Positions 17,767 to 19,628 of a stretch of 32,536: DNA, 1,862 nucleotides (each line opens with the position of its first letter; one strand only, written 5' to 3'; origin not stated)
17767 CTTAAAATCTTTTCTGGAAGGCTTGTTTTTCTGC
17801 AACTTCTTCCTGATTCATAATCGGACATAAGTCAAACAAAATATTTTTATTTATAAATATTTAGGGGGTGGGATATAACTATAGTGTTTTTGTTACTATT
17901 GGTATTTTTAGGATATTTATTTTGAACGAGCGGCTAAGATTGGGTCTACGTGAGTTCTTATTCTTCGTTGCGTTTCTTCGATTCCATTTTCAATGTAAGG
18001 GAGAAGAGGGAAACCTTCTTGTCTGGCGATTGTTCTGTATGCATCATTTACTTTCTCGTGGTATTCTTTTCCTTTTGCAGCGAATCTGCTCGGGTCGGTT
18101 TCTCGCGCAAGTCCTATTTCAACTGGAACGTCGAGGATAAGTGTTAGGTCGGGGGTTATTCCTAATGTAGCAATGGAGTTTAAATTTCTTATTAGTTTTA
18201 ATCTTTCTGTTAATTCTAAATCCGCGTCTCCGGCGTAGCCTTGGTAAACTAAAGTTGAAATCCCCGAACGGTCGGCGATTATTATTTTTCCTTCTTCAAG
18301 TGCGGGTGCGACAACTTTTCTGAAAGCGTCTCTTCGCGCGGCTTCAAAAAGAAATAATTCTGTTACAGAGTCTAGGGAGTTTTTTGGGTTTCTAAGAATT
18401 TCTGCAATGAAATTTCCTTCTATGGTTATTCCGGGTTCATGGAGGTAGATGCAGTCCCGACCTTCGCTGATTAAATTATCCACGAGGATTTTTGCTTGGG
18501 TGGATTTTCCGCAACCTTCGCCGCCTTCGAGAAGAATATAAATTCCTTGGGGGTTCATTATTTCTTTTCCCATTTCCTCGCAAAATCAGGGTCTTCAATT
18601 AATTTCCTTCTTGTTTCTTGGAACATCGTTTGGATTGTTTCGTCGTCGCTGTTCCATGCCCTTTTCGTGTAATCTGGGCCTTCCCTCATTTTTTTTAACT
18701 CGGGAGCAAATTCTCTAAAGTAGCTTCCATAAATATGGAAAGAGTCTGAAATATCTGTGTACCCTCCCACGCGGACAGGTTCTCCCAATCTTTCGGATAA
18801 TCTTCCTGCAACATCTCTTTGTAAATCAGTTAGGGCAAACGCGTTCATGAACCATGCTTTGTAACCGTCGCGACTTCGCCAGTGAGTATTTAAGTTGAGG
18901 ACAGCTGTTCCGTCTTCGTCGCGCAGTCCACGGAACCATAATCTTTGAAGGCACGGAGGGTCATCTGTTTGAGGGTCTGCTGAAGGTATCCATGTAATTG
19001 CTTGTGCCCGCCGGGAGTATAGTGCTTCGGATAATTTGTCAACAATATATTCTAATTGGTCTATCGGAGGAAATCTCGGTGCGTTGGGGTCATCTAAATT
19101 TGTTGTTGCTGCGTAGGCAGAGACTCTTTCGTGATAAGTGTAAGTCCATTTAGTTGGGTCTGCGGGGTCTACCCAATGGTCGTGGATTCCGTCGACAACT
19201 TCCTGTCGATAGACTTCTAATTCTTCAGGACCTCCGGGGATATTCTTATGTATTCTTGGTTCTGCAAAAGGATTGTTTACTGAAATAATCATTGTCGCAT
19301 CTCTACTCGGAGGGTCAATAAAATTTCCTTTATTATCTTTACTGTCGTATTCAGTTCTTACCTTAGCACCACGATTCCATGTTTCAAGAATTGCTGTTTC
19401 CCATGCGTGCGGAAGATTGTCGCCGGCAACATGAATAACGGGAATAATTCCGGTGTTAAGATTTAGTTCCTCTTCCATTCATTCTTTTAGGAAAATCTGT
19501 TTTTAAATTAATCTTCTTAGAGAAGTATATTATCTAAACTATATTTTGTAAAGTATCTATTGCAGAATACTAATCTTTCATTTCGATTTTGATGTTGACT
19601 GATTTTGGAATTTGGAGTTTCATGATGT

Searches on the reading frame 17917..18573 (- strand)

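Call 11: search_protein_families(library=pfam, proteins=[window:17917-18573:-], max_evalue=0.001)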
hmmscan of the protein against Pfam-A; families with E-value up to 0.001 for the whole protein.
window:17917-18573:- (218 aa): 2 families
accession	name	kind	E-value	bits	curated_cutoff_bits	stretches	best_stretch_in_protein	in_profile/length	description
PF02223.23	Thymidylate_kin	-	9.7e-32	110.6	27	1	15-205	1-185/185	Thymidylate kinase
PF13521.12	AAA_28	-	5.7e-08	33.6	27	1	13-181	2-148/164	AAA domain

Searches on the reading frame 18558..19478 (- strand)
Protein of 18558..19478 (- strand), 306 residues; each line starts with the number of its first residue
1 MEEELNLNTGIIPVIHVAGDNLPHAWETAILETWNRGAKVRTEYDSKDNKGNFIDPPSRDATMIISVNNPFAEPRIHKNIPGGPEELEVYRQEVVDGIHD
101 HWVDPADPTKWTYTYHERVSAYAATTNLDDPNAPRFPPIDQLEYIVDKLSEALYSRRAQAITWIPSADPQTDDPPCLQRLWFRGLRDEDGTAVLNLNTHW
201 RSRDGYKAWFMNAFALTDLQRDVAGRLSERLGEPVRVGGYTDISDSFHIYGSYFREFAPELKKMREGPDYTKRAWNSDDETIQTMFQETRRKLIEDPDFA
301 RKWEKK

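Call 11: search_protein_families(library=pfam, proteins=[window:18558-19478:-], max_evalue=0.001)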
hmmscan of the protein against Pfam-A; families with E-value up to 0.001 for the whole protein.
window:18558-19478:- (306 aa): 1 family
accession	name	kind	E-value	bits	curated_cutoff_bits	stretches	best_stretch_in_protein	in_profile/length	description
PF00303.24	Thymidylat_synt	-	3.4e-06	26.8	24.3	1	125-263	104-224/266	Thymidylate synthase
